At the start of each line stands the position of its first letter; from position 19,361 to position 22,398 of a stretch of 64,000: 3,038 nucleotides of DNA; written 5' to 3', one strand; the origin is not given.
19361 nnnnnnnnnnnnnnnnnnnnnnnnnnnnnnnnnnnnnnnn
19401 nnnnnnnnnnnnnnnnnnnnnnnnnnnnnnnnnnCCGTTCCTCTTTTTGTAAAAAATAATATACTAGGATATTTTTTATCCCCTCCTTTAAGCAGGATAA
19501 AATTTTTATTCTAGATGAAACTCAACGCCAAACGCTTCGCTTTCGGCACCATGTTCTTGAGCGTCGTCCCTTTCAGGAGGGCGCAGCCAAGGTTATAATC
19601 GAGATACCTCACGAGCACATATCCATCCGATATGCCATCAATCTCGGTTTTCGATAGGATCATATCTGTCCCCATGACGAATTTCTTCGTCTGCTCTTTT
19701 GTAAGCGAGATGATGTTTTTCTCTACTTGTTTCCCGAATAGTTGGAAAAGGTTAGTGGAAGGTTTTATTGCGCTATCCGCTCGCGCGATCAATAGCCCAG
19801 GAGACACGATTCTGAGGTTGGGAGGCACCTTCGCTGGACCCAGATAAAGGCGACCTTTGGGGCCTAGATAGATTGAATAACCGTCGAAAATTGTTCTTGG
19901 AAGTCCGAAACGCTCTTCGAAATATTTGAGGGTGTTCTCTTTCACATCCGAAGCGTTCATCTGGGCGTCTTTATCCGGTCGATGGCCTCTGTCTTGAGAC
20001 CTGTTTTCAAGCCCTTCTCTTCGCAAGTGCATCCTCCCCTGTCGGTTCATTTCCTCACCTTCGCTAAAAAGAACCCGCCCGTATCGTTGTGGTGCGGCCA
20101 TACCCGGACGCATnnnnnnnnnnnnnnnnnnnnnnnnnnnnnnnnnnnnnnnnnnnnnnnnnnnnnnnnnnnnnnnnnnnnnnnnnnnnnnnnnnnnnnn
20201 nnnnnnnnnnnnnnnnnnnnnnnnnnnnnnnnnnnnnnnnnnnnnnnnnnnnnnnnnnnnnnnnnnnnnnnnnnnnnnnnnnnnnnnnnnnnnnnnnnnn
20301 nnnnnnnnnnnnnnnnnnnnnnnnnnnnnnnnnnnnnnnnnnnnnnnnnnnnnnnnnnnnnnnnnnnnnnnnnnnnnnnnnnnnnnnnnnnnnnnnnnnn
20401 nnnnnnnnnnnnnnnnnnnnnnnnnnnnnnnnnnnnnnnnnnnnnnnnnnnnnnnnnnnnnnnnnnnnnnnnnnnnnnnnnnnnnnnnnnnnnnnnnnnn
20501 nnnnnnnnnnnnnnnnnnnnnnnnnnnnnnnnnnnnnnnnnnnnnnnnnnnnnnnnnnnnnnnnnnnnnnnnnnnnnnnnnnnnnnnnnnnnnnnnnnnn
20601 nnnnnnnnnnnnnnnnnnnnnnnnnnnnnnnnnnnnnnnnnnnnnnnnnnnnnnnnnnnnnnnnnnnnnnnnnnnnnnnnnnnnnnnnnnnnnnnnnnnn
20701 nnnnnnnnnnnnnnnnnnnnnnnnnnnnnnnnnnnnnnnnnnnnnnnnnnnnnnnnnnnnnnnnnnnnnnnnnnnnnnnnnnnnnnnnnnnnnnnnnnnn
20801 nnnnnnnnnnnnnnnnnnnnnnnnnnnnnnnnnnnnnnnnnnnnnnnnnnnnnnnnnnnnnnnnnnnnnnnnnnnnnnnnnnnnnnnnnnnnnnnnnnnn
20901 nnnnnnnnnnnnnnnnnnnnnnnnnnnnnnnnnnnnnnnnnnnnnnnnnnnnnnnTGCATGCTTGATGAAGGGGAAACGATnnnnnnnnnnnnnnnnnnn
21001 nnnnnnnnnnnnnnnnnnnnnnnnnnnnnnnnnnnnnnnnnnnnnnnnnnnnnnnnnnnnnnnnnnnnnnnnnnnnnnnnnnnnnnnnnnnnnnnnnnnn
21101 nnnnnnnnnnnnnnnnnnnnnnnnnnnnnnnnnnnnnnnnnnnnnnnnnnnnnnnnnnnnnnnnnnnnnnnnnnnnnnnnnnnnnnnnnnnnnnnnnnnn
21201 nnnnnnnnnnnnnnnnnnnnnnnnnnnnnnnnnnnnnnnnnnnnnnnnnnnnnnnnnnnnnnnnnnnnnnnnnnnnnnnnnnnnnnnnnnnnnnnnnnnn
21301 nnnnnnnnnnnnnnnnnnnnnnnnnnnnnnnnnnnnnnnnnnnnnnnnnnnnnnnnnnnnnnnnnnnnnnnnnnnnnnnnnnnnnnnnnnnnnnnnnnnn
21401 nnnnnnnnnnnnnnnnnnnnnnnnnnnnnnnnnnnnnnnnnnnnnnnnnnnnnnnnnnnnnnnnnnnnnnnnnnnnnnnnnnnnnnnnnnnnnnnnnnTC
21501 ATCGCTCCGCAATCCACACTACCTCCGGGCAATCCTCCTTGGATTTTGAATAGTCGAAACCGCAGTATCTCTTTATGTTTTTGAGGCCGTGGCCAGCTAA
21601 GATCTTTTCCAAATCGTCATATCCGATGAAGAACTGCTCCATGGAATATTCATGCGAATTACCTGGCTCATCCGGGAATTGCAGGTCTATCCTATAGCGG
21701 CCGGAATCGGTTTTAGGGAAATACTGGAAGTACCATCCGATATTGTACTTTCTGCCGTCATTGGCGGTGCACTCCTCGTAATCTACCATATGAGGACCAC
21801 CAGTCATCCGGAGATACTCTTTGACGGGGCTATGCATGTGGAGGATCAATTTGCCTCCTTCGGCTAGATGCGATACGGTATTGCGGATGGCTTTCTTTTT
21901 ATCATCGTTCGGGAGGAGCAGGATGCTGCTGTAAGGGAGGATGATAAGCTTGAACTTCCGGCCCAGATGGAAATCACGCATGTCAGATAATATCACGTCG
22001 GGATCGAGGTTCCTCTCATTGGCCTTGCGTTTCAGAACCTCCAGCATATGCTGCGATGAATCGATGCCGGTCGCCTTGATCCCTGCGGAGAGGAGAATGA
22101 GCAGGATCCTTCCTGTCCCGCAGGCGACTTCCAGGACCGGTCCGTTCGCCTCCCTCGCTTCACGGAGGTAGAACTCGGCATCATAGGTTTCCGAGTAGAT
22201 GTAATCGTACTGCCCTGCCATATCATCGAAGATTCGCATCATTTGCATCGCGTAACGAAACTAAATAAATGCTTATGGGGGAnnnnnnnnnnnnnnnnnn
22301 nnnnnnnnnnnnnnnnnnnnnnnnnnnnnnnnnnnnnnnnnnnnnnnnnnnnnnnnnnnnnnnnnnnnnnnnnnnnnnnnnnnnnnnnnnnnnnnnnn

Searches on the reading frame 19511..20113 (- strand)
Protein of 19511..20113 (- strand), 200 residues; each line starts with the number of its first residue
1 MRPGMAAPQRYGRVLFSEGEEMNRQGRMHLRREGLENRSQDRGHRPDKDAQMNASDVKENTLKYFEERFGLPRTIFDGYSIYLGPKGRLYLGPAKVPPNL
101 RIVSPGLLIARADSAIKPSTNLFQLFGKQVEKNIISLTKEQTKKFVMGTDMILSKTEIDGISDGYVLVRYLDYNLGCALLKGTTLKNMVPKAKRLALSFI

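Call 44: search_protein_families(library=pfam, proteins=[window:19511-20113:-], max_evalue=0.001)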
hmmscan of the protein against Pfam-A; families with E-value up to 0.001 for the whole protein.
window:19511-20113:- (200 aa): 1 family
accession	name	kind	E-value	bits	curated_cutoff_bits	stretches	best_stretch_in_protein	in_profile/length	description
PF13636.12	Methyltranf_PUA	-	2.1e-07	31.3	27.6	1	143-192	2-46/49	RNA-binding PUA-like domain of methyltransferase RsmF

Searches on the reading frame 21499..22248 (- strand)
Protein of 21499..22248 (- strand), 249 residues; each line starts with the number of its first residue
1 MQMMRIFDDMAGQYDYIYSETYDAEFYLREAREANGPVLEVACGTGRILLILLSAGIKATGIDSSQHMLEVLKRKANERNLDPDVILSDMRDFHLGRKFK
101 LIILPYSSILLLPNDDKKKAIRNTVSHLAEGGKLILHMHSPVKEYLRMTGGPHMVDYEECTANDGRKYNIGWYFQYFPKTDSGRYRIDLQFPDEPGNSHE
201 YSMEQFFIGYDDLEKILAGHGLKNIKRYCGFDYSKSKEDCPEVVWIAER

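Call 45: search_protein_families(library=pfam, proteins=[window:21499-22248:-], max_evalue=0.001)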
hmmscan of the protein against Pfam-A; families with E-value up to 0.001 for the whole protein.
window:21499-22248:- (249 aa): 7 families
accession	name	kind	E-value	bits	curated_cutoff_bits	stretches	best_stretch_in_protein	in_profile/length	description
PF13649.12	Methyltransf_25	-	2.4e-16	60.6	27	1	38-132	1-97/97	Methyltransferase domain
PF08241.18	Methyltransf_11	-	5e-10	40.3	21.2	1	39-136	1-95/95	Methyltransferase domain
PF08242.18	Methyltransf_12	-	6.3e-10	40.1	30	1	39-134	1-98/98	Methyltransferase domain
PF13847.12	Methyltransf_31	-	1.4e-08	35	27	1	34-141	3-114/145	Methyltransferase domain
PF13489.12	Methyltransf_23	-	3.3e-07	30.6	27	1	28-141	14-121/164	Methyltransferase domain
PF03848.20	TehB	-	0.00012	22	20.4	1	36-133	32-129/193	Tellurite resistance protein TehB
PF05175.20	MTS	-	0.0002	21.5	23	1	34-138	31-140/170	Methyltransferase small domain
